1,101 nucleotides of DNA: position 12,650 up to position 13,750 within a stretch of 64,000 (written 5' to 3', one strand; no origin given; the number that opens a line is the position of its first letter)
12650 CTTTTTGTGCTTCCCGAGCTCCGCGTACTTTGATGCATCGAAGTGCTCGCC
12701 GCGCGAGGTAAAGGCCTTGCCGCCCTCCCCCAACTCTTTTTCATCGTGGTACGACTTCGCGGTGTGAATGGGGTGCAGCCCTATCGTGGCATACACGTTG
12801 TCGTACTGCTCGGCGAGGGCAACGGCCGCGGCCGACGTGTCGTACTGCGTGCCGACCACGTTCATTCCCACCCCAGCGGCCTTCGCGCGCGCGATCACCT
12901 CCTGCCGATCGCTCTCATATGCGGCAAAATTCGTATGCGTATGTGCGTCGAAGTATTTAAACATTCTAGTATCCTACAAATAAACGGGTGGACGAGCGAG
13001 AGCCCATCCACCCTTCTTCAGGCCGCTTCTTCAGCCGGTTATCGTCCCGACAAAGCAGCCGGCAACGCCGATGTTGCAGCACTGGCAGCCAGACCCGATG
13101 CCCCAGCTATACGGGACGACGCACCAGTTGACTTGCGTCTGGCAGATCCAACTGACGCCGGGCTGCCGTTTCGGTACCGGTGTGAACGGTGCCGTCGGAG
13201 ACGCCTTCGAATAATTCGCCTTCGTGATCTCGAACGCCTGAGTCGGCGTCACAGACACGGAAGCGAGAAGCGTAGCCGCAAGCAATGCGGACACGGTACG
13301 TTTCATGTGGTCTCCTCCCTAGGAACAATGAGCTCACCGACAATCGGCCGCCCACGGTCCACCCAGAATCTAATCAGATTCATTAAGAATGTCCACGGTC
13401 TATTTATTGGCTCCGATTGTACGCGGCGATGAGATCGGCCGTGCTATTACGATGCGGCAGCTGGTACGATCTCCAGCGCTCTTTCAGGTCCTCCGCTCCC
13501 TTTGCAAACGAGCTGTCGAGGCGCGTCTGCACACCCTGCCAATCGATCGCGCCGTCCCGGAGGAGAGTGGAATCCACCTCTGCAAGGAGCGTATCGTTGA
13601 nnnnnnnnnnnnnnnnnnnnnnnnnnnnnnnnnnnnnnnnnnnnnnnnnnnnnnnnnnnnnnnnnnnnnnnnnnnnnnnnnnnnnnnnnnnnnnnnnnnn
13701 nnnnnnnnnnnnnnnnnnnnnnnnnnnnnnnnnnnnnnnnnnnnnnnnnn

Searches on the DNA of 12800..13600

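Call 50: search_rna_families(source=window, start=12800, end=13600, threshold=evalue, max_evalue=1)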
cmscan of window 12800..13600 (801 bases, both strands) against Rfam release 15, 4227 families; matches with E-value up to 1: 0.
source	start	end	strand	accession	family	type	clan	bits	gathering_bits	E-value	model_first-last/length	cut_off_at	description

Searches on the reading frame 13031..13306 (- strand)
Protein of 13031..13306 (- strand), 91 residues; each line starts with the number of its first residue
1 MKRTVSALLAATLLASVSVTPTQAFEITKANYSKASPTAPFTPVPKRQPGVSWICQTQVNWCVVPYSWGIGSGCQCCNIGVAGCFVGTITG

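Call 3: search_protein_families(library=pfam, proteins=[window:13031-13306:-], max_evalue=1)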
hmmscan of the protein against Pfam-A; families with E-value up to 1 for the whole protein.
window:13031-13306:- (91 aa): 1 family
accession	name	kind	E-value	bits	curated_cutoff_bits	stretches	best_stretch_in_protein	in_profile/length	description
PF13663.11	DUF4148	-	0.23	12.4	27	1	1-33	1-29/62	Domain of unknown function (DUF4148)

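Call 4: search_protein_families(library=ncbifam, proteins=[window:13031-13306:-], max_evalue=1)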
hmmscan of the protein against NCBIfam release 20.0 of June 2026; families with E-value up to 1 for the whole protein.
window:13031-13306:- (91 aa): 1 family
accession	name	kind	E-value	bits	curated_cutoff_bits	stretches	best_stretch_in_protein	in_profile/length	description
NF041742.1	WGxxGxxG_fam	subfamily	0.099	13.2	35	1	1-32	1-34/69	WGxxGxxG family protein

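Call 8: find_homologous_proteins(query=window:13031-13306:-, max_evalue=0.1)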
Query window:13031-13306:- (91 aa): 1 proteins with E <= 0.1 among 7 candidates.
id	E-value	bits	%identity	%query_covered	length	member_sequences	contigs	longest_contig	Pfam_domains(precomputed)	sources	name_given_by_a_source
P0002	1.1e-54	200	100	100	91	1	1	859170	-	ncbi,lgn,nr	ncbi:MAG: hypothetical protein HYS26_00140 [Candidatus Kaiserbacteria bacterium]|nr:MAG: hypothetica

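Call 15: search_protein_families(library=padloc, proteins=[window:13031-13306:-], max_evalue=1)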
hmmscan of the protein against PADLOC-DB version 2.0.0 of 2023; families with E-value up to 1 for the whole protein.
window:13031-13306:- (91 aa): 0 families

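Call 16: search_protein_families(library=phrogs, proteins=[window:13031-13306:-], max_evalue=1)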
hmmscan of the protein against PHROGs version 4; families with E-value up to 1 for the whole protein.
window:13031-13306:- (91 aa): 0 families

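Call 40: find_related_loci(query=window:13031-13303:-, collection=metagenome_contigs, flank=5000)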
Query window:13031-13303:- (90 aa) in metagenome_contigs; peptide patterns used: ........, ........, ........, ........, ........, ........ (x = any residue, [..] = any of these).
600 stretches matched a pattern, but none encodes a relative of the query by tblastn (E <= 1e-3).

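Call 41: find_related_loci(query=window:13031-13303:-, collection=viral_contigs, flank=3000)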
Query window:13031-13303:- (90 aa) in viral_contigs; peptide patterns used: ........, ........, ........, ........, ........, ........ (x = any residue, [..] = any of these).
40 stretches matched a pattern, but none encodes a relative of the query by tblastn (E <= 1e-3).

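Call 71: search_dna_similar(query=window:13034-13306:-, collection=plasmids, mode=protein, max_evalue=1, max_rows=10)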
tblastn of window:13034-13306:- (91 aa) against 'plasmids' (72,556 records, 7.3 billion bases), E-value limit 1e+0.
Records with a match: 1; places in all: 1; records where one place covers at least 80% of the query: 0.
Best place of each record, by identity: <60% 1.
By first word of the organism name: Azospirillum 1.
By predicted mobility (MOB-suite, as given by PLSDB): non-mobilizable 1.
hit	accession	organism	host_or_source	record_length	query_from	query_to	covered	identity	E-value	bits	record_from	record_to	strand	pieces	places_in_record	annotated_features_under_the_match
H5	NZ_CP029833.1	Azospirillum ramasamyi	single cell,Cow dung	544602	27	80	59%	42.4%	5e-2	38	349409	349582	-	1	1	none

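Call 72: get_annotated_region(hit=H5, flank=3000)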
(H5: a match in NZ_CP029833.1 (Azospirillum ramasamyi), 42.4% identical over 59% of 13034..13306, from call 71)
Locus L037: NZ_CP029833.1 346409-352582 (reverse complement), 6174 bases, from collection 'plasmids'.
description: Azospirillum ramasamyi strain M2T2B2 plasmid unnamed3, complete sequence
organism: Azospirillum ramasamyi (NCBI taxid 682998)
taxonomy: Bacteria; Pseudomonadota; Alphaproteobacteria; Rhodospirillales; Azospirillaceae; Azospirillum; Azospirillum ramasamyi
host: -; source: single cell,Cow dung; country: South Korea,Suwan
typing (MOB-suite, as given by PLSDB): non-mobilizable
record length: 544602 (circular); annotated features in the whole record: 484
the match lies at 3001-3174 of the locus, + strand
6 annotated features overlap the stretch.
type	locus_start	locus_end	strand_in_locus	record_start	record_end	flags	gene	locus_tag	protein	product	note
CDS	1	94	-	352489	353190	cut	-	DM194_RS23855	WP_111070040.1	hypothetical protein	-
CDS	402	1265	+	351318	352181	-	-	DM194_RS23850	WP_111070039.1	HEPN domain-containing protein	-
CDS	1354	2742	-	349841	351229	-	-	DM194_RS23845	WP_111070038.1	replication initiation protein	GO:0006270 - DNA replication initiation [Evidence IEA]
CDS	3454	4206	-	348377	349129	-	-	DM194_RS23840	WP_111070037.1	TSUP family transporter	-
CDS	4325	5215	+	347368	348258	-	-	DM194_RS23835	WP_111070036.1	LysR substrate-binding domain-containing protein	-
CDS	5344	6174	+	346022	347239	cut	-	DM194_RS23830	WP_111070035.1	MFS transporter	GO:0055085 - transmembrane transport [Evidence IEA]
